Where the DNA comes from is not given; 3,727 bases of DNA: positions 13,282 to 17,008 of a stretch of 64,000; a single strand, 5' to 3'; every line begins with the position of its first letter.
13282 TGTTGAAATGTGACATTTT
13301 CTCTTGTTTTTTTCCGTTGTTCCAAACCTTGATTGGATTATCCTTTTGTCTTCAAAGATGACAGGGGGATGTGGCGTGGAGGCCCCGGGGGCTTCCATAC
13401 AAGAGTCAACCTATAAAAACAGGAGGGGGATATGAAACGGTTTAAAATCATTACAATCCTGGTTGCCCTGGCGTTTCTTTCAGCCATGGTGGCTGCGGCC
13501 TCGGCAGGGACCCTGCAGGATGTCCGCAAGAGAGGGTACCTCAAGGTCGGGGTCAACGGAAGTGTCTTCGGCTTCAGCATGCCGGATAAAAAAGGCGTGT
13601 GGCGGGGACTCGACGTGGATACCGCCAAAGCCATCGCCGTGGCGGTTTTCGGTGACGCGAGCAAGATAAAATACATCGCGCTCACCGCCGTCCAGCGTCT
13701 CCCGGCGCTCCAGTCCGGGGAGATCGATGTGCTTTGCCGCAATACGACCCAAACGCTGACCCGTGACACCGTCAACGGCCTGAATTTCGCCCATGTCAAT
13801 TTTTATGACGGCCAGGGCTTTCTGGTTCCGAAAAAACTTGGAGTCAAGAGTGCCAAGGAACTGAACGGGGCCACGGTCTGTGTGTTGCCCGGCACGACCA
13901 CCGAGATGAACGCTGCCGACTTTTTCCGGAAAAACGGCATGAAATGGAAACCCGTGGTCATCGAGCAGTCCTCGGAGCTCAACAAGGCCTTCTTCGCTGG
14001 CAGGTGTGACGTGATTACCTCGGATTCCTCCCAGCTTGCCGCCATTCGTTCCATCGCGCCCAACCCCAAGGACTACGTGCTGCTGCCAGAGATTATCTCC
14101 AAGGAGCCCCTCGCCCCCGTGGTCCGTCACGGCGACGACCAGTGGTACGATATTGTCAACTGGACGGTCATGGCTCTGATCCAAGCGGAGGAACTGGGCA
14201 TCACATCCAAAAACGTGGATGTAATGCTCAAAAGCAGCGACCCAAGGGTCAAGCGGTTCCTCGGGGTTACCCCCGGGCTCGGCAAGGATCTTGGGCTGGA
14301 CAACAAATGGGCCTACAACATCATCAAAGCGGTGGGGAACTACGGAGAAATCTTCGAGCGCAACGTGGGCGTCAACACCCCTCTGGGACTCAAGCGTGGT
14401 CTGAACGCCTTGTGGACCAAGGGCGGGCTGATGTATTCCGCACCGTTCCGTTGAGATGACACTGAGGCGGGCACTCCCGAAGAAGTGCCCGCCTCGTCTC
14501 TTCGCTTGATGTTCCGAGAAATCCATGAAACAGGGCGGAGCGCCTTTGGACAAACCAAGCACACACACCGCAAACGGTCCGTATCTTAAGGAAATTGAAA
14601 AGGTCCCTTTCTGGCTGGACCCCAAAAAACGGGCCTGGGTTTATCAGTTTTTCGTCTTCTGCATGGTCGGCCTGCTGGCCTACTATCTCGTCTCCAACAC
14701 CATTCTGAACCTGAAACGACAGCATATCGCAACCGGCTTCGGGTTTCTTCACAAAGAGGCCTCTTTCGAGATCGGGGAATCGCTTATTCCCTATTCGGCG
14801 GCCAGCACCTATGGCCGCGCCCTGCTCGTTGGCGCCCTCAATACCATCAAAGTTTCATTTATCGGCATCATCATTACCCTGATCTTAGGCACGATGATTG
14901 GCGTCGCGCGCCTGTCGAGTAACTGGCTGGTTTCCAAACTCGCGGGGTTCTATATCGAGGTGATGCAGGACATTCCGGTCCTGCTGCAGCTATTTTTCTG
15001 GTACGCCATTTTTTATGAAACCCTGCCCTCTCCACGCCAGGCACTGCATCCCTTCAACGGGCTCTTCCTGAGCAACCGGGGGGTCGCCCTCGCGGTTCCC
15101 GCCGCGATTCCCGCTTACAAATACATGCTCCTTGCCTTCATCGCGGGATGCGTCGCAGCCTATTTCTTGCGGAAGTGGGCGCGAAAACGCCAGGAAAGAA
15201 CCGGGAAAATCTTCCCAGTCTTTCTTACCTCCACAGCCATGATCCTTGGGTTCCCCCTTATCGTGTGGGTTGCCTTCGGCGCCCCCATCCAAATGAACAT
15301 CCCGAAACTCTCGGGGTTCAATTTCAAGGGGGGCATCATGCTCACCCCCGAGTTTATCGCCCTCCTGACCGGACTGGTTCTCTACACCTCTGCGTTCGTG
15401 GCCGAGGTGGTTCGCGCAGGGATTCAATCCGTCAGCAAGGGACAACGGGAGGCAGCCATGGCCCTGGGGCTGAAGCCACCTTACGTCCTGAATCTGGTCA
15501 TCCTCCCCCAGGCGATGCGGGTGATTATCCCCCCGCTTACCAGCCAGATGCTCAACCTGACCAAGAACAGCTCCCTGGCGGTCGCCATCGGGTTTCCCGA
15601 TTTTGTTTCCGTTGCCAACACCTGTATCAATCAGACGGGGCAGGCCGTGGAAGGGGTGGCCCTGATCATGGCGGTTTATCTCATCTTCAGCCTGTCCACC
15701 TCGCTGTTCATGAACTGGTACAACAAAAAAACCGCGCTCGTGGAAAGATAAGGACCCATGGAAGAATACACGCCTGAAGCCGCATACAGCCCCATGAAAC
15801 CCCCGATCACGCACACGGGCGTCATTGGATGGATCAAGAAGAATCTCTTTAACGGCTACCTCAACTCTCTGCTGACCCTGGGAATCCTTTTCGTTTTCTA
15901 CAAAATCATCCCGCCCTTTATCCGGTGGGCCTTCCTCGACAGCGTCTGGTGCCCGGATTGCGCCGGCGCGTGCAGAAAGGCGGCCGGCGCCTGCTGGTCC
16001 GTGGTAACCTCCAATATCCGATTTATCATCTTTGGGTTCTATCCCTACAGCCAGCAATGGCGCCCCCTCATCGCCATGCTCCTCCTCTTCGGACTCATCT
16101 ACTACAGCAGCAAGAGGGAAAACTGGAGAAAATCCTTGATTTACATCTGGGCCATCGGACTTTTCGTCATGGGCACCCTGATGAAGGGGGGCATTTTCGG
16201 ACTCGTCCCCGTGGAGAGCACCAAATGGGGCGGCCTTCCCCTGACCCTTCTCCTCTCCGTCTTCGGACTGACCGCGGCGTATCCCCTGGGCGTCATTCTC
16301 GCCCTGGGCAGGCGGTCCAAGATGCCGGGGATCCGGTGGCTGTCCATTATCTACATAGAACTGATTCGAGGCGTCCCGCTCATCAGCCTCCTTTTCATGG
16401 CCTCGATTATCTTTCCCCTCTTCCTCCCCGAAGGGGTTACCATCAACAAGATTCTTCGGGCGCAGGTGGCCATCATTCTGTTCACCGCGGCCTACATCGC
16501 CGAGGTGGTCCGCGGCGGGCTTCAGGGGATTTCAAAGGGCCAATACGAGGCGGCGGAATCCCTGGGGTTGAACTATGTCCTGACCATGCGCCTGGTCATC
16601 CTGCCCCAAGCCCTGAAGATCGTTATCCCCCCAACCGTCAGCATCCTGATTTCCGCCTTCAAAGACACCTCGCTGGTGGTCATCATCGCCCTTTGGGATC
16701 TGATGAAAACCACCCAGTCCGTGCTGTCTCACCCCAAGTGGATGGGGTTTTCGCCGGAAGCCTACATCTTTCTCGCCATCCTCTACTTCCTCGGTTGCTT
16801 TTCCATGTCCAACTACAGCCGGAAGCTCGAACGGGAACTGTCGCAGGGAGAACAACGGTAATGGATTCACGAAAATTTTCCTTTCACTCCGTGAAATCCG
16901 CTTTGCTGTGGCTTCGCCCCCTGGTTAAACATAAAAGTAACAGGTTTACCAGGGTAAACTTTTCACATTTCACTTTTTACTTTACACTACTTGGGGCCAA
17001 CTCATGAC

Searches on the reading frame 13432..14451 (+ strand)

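Call 79: search_protein_families(library=pfam, proteins=[window:13432-14451:+], max_evalue=0.00001)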
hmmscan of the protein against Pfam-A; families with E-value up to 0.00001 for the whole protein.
window:13432-14451:+ (340 aa): 1 family
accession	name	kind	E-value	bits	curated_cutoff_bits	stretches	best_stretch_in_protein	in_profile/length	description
PF00497.25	SBP_bac_3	-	3.9e-15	56.2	26.4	1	37-255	1-122/132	Bacterial extracellular solute-binding proteins, family 3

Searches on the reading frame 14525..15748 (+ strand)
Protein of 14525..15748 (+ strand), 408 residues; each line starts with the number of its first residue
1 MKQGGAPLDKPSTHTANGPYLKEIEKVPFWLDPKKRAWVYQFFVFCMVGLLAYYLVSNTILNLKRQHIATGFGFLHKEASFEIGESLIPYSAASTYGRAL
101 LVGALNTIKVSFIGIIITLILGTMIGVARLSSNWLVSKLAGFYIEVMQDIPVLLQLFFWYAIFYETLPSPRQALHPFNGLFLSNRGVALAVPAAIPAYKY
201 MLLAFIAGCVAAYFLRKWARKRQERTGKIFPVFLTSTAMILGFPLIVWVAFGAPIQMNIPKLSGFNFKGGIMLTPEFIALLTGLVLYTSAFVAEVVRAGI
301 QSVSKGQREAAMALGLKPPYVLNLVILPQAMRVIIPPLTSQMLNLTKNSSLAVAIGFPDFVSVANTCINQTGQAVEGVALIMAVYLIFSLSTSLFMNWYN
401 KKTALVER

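Call 79: search_protein_families(library=pfam, proteins=[window:14525-15748:+], max_evalue=0.00001)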
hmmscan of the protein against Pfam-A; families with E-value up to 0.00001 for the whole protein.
window:14525-15748:+ (408 aa): 1 family
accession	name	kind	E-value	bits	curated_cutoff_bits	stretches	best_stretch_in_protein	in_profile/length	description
PF00528.27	BPD_transp_1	-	9.5e-14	52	26.4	1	206-403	3-182/184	Binding-protein-dependent transport system inner membrane component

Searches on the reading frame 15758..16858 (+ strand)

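Call 79: search_protein_families(library=pfam, proteins=[window:15758-16858:+], max_evalue=0.00001)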
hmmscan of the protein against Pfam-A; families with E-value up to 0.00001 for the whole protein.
window:15758-16858:+ (367 aa): 1 family
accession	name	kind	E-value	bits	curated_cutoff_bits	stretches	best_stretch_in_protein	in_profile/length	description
PF00528.27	BPD_transp_1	-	3.2e-17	63.3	26.4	1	175-361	2-182/184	Binding-protein-dependent transport system inner membrane component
